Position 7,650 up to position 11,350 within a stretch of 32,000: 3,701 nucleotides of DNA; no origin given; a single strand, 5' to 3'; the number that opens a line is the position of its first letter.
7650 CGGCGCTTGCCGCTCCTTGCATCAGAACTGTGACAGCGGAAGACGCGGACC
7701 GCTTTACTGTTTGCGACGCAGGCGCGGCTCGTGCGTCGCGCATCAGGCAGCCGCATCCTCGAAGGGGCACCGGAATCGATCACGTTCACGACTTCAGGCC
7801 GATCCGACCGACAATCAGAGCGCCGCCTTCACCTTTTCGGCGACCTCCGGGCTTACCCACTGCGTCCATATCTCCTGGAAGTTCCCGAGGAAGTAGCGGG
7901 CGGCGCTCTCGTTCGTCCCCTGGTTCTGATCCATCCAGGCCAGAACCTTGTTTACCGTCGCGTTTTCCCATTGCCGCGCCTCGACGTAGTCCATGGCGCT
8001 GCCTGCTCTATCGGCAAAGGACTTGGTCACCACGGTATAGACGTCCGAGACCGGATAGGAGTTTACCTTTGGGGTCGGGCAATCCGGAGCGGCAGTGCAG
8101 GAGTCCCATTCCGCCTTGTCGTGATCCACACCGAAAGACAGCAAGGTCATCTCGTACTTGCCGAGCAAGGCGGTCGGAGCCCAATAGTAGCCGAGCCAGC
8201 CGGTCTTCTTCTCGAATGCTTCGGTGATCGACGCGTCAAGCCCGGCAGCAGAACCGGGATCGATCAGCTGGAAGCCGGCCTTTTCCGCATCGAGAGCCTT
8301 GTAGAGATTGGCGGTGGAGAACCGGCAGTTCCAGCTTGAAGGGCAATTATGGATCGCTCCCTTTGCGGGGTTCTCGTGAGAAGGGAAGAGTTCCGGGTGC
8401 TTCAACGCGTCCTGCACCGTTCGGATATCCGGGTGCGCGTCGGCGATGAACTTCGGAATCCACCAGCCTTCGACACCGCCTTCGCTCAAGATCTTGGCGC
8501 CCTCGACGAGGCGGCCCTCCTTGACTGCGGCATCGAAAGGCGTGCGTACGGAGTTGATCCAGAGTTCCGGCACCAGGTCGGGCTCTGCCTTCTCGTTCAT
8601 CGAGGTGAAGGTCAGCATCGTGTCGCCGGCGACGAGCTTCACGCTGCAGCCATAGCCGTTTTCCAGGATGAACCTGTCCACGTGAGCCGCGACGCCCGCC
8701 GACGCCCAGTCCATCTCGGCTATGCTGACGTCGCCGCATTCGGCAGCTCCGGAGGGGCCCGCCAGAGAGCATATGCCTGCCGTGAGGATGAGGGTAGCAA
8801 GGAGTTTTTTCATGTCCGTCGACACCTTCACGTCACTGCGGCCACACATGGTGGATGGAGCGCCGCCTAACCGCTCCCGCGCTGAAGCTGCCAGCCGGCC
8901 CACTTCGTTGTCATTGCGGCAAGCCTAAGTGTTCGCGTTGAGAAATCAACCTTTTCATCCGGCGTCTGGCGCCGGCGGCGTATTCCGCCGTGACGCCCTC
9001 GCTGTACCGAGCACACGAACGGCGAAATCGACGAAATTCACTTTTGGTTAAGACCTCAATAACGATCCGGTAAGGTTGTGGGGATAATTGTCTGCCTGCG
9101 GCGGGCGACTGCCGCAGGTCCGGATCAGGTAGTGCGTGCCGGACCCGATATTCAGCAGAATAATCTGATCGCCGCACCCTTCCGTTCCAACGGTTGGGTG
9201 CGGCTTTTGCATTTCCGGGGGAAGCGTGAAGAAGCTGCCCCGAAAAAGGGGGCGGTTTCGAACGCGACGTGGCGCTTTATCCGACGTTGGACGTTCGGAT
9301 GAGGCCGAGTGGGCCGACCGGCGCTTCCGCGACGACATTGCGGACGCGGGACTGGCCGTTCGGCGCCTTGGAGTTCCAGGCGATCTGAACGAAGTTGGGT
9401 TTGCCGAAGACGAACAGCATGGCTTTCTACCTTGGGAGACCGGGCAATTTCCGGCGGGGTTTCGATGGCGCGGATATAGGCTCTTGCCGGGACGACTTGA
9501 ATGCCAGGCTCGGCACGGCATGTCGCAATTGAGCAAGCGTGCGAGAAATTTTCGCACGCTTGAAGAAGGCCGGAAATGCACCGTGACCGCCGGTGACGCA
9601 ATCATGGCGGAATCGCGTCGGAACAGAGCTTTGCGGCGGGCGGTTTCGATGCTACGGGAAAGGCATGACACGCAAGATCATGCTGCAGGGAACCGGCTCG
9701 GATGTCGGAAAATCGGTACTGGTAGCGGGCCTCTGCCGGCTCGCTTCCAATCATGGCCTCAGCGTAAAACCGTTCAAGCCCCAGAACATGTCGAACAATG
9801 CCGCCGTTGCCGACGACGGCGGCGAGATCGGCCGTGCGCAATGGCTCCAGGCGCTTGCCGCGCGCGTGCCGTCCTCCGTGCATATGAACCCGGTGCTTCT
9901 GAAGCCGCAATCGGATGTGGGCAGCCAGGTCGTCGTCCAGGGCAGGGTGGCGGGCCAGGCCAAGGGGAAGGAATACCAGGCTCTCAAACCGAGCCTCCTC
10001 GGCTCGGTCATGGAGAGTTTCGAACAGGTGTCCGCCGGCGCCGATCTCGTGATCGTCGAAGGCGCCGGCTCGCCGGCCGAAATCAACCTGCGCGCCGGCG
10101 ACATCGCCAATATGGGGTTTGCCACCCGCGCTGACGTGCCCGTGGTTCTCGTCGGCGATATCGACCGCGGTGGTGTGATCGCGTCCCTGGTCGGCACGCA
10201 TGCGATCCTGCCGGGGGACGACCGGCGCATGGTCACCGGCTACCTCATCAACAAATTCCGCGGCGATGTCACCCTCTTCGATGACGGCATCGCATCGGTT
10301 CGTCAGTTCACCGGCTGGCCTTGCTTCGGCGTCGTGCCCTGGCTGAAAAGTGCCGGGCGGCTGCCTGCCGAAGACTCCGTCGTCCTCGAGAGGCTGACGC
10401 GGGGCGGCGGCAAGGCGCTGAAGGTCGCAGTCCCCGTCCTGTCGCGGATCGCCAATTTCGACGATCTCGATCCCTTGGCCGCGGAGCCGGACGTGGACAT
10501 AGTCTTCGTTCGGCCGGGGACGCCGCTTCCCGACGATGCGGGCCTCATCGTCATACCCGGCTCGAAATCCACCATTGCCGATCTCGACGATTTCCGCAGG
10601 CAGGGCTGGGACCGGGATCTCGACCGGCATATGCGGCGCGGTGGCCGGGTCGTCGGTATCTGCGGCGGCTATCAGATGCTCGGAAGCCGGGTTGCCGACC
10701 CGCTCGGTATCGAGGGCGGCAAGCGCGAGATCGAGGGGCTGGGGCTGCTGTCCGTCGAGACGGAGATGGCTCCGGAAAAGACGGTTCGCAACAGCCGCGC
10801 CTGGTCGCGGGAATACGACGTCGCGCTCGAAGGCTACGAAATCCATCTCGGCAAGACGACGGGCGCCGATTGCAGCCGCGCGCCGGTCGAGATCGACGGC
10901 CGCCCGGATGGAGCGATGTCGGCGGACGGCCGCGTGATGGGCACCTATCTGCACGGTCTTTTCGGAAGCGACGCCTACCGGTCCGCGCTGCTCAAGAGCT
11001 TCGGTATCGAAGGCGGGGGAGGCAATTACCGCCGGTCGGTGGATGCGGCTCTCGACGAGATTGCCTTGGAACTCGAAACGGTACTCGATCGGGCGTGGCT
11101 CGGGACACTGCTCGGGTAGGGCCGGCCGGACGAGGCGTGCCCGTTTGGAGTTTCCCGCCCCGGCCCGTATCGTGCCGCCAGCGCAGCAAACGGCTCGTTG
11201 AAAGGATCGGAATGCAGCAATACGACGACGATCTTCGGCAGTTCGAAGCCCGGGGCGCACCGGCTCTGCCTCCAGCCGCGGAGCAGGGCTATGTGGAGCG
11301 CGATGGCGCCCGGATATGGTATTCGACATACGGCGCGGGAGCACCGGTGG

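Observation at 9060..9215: Candidate small RNA in the 460-bp proX / small-ORF intergenic region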

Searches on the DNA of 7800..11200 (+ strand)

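Call 8: search_dna_similar(query=window:7800-11200:+, collection=plasmids, mode=near, max_rows=20)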
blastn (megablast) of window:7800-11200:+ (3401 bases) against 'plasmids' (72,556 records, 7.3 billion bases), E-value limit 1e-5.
Records with a match: 7; places in all: 7; records where one place covers at least 80% of the query: 4.
Best place of each record, by identity: >=99% 1; 90-95% 3; 60-80% 3.
By first word of the organism name: Sinorhizobium 4; Rhizobium 2; Paracoccus 1.
By predicted mobility (MOB-suite, as given by PLSDB): non-mobilizable 6; conjugative 1.
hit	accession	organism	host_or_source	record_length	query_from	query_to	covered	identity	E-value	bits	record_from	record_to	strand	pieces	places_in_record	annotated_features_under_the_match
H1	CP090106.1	Sinorhizobium meliloti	Medicago,Cell culture,Plant nodule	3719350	1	3401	100%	99.1%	0e+0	6113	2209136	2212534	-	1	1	hypothetical protein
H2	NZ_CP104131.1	Sinorhizobium sp. K101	Phaseolus vulgaris,cell ...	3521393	15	3401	99%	94.3%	0e+0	5174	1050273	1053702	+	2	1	none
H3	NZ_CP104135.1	Sinorhizobium sp. C101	Phaseolus vulgaris,cell ...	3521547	15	3401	99%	94.3%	0e+0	5174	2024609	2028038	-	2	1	none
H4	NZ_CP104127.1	Sinorhizobium sp. M103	Phaseolus vulgaris,cell ...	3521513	15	3401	99%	94.3%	0e+0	5163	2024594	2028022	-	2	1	none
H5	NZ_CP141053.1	Paracoccus denitrificans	-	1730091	1971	2881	27%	72.6%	8e-69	270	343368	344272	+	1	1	none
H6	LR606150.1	Rhizobium sp. Q54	paddy soil contaminated with arsenic ...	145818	1971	2395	12%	73.9%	6e-35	158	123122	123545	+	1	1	cobyric acid synthase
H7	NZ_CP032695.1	Rhizobium jaguaris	Calliandra grandiflora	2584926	354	490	4%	78.8%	2e-15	94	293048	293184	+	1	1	none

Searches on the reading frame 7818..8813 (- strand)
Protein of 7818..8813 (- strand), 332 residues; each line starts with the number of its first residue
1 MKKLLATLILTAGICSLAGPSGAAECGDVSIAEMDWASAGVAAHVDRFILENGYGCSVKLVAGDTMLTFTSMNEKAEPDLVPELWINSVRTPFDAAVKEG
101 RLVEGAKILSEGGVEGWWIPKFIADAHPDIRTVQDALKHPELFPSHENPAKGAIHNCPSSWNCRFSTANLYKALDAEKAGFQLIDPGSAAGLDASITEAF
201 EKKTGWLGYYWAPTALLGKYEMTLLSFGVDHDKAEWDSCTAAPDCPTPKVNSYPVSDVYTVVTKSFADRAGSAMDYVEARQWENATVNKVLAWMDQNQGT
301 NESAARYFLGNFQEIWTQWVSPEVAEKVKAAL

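Call 36: find_related_loci(query=window:7818-8813:-, collection=genome_contigs, flank=4000)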
Query window:7818-8813:- (332 aa) in genome_contigs; peptide patterns used: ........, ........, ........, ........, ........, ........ (x = any residue, [..] = any of these).
479 stretches matched a pattern; 406 encode a relative of the query (tblastn E <= 1e-3); the best 80 are kept; 80 distinct loci.
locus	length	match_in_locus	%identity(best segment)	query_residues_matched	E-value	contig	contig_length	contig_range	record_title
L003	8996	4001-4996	97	1-332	0e+0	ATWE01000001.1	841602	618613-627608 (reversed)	Ensifer sp. USDA 6670 K291DRAFT_scaffold00001.1_C, whole genome shotgun sequence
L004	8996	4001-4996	89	1-332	0e+0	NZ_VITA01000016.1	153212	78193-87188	Sinorhizobium medicae strain USDA1037 Ga0310605_116, whole genome shotgun sequence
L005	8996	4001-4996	80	1-332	0e+0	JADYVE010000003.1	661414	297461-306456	Ensifer sp. IC3342 NODE_3_length_661414_cov_13.5236_ID_2924, whole genome shotgun sequence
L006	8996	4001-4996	80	1-332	0e+0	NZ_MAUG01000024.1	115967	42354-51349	Ensifer adhaerens strain M78 M78_scaffold24, whole genome shotgun sequence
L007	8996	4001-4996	79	1-332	0e+0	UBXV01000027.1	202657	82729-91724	Rhizobiales bacterium isolate AFS045263 genome assembly, contig: contig_27, whole genome shotgun sequence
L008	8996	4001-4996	79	1-332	0e+0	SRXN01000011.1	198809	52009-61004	Ensifer sp. MPMI2T NODE_11_length_198809_cov_10.2978, whole genome shotgun sequence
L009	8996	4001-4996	80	1-332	0e+0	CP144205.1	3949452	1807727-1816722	Sinorhizobium chiapasense strain S24 chromosome, complete genome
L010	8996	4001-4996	79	1-332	0e+0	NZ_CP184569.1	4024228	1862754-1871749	Ensifer sp. R-19 chromosome 1, complete sequence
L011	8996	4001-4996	79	1-332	0e+0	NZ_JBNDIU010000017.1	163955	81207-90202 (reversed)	Ensifer sp. 4252 Ga0501454_17, whole genome shotgun sequence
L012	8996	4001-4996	80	1-332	0e+0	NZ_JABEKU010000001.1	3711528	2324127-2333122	Ensifer sesbaniae strain CCBAU 65729 Scaffold_1, whole genome shotgun sequence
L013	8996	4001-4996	80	1-332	0e+0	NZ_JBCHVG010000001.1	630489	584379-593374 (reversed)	Ensifer sp. B1-9 Contig1, whole genome shotgun sequence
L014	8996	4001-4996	79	1-332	0e+0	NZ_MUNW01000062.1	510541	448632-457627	Sinorhizobium sp. A49 NODE_2_length_510541_cov_5.37762_ID_3, whole genome shotgun sequence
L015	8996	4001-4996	79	1-332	0e+0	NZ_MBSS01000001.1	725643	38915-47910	Ensifer sp. LC163 contig1, whole genome shotgun sequence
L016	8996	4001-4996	78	1-332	0e+0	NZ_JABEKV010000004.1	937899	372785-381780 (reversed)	Sinorhizobium psoraleae strain CCBAU 65732 Scaffold_4, whole genome shotgun sequence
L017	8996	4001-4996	79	1-332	0e+0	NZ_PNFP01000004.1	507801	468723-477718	Ensifer adhaerens strain ST2 ST2_scaffold4, whole genome shotgun sequence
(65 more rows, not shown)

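Call 63: search_protein_families(library=pfam, proteins=[window:7818-8813:-], max_evalue=0.1)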
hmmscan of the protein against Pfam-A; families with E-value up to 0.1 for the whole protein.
window:7818-8813:- (332 aa): 1 family
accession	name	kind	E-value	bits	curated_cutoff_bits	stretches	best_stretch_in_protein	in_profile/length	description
PF04069.17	OpuAC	-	2e-55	188.6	21.2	1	28-309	2-255/257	Substrate binding domain of ABC-type glycine betaine transport system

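Call 64: search_protein_families(library=ncbifam, proteins=[window:7818-8813:-], max_evalue=0.1)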
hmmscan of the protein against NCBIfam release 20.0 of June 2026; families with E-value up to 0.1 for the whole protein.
window:7818-8813:- (332 aa): 2 families
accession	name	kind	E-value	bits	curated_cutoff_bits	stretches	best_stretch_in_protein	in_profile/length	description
NF008334.0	PRK11119.1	equivalog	8e-08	31.7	215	1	57-321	58-324/331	glycine betaine/L-proline ABC transporter substrate-binding protein ProX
TIGR03414.1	ABC_choline_bnd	subfamily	8.9e-06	25.2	379.05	1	23-227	5-196/291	choline ABC transporter substrate-binding protein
